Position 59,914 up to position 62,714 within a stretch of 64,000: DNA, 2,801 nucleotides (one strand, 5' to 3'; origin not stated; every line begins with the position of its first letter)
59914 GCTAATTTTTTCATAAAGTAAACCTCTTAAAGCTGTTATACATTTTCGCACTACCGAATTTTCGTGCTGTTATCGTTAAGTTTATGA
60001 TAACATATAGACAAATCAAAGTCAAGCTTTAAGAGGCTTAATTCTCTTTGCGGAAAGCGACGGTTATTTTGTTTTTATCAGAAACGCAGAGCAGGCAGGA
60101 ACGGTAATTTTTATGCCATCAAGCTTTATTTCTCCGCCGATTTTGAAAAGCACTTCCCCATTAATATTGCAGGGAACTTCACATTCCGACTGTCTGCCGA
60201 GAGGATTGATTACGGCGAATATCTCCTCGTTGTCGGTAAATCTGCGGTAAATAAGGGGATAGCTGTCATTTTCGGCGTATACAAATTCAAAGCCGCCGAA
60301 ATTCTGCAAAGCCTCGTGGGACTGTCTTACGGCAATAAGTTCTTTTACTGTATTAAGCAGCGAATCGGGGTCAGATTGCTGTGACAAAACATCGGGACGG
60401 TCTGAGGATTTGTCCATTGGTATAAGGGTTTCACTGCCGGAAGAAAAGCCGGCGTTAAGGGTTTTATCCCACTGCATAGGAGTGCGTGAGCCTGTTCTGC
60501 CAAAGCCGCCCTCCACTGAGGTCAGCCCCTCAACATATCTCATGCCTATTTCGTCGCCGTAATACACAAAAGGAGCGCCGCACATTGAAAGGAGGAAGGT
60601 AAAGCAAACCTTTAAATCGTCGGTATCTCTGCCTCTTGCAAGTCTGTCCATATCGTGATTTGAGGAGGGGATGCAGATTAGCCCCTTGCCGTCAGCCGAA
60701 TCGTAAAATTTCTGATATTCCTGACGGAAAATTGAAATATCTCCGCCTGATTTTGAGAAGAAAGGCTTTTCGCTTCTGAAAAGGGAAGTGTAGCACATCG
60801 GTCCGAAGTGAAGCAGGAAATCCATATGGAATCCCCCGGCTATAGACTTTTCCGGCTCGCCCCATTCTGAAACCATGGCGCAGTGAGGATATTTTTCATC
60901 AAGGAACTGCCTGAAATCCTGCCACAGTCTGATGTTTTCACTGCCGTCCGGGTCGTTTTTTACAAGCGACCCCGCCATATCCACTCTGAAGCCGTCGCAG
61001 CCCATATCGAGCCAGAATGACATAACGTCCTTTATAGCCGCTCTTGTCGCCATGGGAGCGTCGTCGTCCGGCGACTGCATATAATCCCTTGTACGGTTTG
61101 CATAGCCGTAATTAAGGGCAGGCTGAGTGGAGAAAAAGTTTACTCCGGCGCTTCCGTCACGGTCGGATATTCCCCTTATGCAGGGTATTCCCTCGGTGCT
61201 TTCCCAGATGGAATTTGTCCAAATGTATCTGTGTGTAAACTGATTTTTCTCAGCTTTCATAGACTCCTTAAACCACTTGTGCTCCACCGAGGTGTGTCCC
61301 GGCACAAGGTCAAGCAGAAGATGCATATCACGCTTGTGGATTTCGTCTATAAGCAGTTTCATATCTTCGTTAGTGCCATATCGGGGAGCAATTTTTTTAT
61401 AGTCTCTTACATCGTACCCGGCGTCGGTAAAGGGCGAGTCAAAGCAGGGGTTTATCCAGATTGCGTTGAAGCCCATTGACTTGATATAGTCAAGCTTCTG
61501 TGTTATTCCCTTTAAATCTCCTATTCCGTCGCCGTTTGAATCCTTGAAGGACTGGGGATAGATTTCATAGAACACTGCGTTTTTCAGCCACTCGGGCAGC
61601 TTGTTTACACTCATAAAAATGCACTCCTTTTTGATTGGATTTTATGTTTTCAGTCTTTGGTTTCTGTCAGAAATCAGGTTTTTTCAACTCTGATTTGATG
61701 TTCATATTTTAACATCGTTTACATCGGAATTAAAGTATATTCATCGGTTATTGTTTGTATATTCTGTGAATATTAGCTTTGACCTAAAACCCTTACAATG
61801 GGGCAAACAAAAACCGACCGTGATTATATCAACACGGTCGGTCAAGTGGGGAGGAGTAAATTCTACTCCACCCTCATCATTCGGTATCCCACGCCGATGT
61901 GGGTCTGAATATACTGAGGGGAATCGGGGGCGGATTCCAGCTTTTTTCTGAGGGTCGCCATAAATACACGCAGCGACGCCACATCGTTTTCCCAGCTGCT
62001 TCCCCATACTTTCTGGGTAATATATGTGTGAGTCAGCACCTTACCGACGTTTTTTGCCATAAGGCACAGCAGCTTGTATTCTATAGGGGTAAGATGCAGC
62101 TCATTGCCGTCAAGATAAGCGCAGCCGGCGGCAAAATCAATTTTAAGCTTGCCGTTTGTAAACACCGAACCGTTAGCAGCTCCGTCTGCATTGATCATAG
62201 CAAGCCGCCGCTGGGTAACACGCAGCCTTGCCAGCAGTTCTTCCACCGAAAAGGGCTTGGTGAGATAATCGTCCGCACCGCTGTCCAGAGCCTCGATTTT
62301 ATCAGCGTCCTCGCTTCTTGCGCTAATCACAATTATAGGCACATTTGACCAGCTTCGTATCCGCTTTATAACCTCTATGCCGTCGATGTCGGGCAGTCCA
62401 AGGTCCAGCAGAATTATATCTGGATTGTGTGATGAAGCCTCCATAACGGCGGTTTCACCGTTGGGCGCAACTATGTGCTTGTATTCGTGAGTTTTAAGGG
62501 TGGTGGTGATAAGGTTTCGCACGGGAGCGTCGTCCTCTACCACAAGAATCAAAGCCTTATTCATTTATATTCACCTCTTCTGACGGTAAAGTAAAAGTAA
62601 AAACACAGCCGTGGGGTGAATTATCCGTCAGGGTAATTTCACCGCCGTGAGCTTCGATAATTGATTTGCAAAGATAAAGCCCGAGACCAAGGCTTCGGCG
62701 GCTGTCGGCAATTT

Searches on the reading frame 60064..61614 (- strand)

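Call 78: search_protein_families(library=pfam, proteins=[window:60064-61614:-], max_evalue=0.00001)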
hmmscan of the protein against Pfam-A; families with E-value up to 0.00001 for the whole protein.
window:60064-61614:- (516 aa): 1 family
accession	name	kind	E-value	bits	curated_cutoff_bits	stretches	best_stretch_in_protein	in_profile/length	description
PF00128.31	Alpha-amylase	-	2.2e-83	281.4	22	1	18-437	2-444/446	Alpha amylase, catalytic domain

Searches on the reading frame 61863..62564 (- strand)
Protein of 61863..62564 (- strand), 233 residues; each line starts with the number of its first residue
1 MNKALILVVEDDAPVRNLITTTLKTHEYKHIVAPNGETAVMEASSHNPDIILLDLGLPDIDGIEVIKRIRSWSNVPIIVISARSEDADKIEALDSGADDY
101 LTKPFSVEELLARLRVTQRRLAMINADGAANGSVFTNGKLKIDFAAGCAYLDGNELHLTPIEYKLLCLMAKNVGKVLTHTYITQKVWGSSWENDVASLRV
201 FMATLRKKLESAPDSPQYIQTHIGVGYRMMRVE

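Call 78: search_protein_families(library=pfam, proteins=[window:61863-62564:-], max_evalue=0.00001)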
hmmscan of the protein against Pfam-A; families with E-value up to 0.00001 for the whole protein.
window:61863-62564:- (233 aa): 2 families
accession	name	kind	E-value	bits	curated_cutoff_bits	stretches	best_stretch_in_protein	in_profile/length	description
PF00072.30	Response_reg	-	2.8e-30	105.2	30.2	1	6-114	1-110/111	Response regulator receiver domain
PF00486.34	Trans_reg_C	-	4.8e-22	78.3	26.2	1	153-229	1-77/77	Transcriptional regulatory protein, C terminal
